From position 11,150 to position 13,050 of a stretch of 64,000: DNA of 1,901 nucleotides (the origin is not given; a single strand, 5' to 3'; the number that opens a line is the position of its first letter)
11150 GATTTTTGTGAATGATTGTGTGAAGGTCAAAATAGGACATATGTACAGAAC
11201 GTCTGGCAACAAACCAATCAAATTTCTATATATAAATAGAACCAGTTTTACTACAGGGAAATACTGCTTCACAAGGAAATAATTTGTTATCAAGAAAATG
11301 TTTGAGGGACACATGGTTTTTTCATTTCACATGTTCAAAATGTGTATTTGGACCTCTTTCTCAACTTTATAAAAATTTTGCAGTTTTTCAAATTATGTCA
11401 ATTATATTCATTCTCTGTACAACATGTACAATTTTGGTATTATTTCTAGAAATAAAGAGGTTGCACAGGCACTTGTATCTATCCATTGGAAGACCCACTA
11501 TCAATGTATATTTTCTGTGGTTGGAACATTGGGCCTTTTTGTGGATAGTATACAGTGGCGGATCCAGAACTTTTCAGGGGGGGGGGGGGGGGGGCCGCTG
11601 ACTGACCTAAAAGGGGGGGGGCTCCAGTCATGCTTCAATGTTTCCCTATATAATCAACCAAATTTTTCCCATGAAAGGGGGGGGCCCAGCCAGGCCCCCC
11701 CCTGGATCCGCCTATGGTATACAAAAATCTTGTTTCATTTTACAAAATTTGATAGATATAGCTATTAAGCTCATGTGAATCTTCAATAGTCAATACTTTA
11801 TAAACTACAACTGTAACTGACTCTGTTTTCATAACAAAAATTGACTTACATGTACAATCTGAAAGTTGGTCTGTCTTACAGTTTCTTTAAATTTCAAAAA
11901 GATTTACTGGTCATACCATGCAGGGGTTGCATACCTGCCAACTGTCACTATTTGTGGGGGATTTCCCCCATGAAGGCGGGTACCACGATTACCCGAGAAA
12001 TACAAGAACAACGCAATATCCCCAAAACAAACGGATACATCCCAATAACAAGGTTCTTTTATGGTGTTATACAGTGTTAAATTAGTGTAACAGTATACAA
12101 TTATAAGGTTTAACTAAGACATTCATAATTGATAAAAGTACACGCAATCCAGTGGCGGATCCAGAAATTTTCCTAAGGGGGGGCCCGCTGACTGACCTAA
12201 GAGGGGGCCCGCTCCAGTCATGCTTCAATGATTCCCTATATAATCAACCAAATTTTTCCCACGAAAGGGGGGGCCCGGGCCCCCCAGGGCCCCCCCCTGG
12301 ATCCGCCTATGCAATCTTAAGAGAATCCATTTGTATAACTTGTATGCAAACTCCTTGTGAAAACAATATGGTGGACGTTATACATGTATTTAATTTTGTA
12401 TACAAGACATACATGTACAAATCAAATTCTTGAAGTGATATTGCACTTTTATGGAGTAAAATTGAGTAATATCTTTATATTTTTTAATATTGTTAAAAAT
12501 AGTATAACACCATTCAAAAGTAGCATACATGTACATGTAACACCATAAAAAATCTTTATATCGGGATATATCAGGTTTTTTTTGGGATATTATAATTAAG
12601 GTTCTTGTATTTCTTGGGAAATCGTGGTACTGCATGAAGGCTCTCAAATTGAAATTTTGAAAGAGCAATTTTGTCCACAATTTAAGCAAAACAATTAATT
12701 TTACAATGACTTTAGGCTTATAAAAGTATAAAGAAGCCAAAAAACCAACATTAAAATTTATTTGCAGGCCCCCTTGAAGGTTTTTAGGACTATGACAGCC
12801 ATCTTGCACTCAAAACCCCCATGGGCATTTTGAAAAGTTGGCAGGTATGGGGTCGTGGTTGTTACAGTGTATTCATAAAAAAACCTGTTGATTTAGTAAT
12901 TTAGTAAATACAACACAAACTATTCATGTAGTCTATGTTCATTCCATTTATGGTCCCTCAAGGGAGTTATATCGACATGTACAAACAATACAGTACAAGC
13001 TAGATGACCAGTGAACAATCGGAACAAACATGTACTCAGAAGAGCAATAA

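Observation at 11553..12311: Palindromic MITE with long G/C homopolymer tracts, present twice within 760 bp, each copy with a different perfect 5-bp TSD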

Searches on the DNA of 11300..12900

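Call 77: search_rna_families(source=window, start=11300, end=12900, threshold=evalue, max_evalue=1)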
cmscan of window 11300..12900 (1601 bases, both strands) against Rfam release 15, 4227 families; matches with E-value up to 1: 1.
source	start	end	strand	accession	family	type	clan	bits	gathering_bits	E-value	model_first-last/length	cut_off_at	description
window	12263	12331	-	RF02231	sX12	Gene; sRNA;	-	24.8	106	0.092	1-78/78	no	Xanthomonas sRNA sX12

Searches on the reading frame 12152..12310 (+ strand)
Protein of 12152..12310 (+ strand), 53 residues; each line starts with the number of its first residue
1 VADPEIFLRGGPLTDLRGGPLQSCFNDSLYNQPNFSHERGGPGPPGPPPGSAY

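Call 15: find_homologous_proteins(query=A2, max_evalue=1)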
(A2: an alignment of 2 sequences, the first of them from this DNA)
Query A2 (2 sequences) (53 aa, profile of the alignment): 5 proteins with E <= 1 among 34 candidates.
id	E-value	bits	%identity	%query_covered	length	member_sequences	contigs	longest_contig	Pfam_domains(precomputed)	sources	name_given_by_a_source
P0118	3.2e-15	73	83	66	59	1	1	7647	-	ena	-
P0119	3.8e-12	63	76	72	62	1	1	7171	-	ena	-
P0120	2.5e-7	48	59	92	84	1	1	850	-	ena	-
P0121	9.4e-7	46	59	74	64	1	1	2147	-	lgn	-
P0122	6.8e-6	43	49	91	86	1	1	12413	-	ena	-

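Call 17: find_encoding_contigs(protein=P0118, flank=10000)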
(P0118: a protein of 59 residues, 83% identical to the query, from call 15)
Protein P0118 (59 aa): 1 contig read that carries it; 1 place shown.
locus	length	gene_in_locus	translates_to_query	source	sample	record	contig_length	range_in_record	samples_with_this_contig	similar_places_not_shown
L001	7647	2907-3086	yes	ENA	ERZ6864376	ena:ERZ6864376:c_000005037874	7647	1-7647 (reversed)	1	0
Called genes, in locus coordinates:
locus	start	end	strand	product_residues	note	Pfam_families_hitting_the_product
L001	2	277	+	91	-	?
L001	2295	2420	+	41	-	-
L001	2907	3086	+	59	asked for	-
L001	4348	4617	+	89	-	-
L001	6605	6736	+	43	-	-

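Call 18: find_encoding_contigs(protein=P0119, flank=10000)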
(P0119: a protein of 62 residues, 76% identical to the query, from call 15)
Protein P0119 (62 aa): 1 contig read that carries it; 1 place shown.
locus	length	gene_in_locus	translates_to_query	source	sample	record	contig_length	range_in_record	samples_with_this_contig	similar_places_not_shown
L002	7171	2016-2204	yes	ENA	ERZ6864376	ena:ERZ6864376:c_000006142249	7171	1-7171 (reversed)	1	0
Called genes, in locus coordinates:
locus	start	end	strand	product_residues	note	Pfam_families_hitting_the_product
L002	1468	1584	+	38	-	-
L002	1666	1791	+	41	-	-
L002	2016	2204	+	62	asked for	-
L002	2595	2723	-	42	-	-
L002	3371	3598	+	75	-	-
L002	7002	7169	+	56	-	?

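Call 19: find_encoding_contigs(protein=P0122, flank=10000)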
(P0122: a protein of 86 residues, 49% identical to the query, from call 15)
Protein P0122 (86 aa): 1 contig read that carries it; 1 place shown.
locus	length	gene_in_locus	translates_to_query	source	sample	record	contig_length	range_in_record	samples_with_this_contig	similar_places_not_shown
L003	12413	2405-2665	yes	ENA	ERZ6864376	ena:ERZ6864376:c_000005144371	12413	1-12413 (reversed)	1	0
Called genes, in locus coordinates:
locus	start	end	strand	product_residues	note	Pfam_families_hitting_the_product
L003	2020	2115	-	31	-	-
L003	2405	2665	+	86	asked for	-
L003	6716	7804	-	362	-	-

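Call 20: find_encoding_contigs(protein=P0120, flank=10000)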
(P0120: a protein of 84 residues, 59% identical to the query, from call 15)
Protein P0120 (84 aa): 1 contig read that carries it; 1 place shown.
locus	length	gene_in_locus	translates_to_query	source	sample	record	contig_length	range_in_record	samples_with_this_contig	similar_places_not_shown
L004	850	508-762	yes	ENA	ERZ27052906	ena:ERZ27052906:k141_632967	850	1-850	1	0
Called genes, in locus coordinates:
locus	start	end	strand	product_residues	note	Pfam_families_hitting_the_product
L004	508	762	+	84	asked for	-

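Call 21: find_encoding_contigs(protein=P0121, flank=10000)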
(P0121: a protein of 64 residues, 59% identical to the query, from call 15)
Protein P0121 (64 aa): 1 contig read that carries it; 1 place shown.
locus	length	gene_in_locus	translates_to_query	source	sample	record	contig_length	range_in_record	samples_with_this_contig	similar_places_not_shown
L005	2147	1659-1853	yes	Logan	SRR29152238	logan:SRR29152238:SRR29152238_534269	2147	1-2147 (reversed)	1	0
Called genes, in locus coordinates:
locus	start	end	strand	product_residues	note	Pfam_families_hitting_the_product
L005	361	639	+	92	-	PF00605:IRF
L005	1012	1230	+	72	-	PF00605:IRF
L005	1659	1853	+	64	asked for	-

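Call 50: find_homologous_proteins(query=A3, max_evalue=10)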
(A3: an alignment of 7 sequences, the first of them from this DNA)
Query A3 (7 sequences) (53 aa, profile of the alignment): 12 proteins with E <= 10 among 555 candidates.
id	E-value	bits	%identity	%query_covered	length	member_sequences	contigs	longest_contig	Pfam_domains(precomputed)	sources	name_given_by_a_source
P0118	3.7e-24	102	83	66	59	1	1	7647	-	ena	-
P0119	1.5e-22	97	76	72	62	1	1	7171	-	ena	-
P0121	2.3e-18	84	59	74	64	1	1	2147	-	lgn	-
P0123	2.5e-18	83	75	68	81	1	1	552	-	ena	-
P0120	2.1e-17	81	59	92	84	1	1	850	-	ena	-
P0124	6.5e-17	79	62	100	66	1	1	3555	-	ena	-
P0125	5.5e-14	70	64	100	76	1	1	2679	-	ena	-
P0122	5.1e-13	66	49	91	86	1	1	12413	-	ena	-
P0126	3.8e-7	48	67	51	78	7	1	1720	-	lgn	-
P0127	2.8e-6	45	46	87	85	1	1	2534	-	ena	-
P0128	1.9e-4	39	56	64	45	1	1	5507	-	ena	-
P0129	6.3e-3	34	46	87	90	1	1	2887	-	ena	-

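Call 51: find_encoding_contigs(protein=P0124, flank=10000)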
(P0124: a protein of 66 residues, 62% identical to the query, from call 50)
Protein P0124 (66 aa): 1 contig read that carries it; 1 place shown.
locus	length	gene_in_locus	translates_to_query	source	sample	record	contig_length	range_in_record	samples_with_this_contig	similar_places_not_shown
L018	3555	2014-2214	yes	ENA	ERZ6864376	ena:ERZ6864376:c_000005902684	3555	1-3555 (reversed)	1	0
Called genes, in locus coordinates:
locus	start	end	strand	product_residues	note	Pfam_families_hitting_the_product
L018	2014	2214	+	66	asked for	-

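Call 52: find_encoding_contigs(protein=P0125, flank=10000)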
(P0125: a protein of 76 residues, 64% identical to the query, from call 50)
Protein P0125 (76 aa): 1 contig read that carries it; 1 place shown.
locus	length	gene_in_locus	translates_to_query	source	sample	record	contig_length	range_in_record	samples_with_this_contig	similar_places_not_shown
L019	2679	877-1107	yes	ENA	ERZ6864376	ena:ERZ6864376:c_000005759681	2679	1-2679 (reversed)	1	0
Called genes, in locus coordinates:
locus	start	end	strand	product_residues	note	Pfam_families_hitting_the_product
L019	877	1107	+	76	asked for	-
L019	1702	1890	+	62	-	-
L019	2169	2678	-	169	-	?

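Call 53: find_encoding_contigs(protein=P0126, flank=10000)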
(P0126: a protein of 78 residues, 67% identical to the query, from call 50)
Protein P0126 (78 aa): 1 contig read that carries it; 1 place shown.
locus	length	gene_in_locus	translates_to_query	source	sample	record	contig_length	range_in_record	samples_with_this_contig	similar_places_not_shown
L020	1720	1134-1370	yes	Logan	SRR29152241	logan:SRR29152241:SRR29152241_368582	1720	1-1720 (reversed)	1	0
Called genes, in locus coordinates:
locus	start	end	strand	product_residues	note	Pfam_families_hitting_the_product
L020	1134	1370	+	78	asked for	-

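Call 54: find_encoding_contigs(protein=P0127, flank=10000)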
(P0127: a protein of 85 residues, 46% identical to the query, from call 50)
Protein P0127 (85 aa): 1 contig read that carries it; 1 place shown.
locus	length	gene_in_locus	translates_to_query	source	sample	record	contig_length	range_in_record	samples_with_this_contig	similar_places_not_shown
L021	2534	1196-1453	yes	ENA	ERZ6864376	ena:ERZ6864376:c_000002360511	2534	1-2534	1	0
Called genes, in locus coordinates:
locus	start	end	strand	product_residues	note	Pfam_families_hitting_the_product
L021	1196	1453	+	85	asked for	-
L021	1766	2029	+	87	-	-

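Call 55: find_encoding_contigs(protein=P0128, flank=10000)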
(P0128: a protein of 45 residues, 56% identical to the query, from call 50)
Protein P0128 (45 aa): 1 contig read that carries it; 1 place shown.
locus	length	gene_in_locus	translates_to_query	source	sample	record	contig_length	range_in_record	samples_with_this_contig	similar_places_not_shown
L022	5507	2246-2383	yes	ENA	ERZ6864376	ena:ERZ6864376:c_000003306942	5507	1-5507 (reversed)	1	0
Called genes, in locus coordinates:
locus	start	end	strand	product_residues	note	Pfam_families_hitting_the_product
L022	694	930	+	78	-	-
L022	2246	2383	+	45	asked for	-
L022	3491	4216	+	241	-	PF00097:zf-C3HC4 (weak), PF13639:zf-RING_2 (weak), PF13920:zf-C3HC4_3, PF02825:WWE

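Call 56: find_encoding_contigs(protein=P0123, flank=10000)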
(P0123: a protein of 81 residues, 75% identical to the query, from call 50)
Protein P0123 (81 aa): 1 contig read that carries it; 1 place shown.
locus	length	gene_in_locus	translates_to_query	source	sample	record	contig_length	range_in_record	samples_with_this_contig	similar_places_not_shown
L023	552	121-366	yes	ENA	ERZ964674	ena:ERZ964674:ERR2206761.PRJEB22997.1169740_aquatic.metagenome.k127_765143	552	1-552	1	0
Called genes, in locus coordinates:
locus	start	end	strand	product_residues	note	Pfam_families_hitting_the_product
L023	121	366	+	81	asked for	-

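Call 57: find_encoding_contigs(protein=P0129, flank=10000)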
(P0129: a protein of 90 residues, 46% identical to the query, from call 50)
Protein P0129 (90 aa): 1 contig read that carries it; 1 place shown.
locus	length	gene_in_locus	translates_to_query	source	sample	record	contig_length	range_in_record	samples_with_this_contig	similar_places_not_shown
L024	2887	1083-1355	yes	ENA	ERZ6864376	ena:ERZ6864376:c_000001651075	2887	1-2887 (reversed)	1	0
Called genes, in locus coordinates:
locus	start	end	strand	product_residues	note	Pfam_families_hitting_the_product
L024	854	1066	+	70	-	-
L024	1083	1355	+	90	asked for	-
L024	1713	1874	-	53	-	-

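Call 82: search_protein_families(library=pfam, proteins=[L003:6716-7804:-], max_evalue=0.01)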
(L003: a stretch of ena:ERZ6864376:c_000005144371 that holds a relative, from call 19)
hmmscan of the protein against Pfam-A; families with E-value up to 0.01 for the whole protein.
L003:6716-7804:- (362 aa): 1 family
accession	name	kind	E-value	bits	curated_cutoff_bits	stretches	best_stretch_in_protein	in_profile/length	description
PF21026.2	SLFN_GTPase-like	-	8e-08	32.5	27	0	224-257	91-124/139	Schlafen, GTPase-like domain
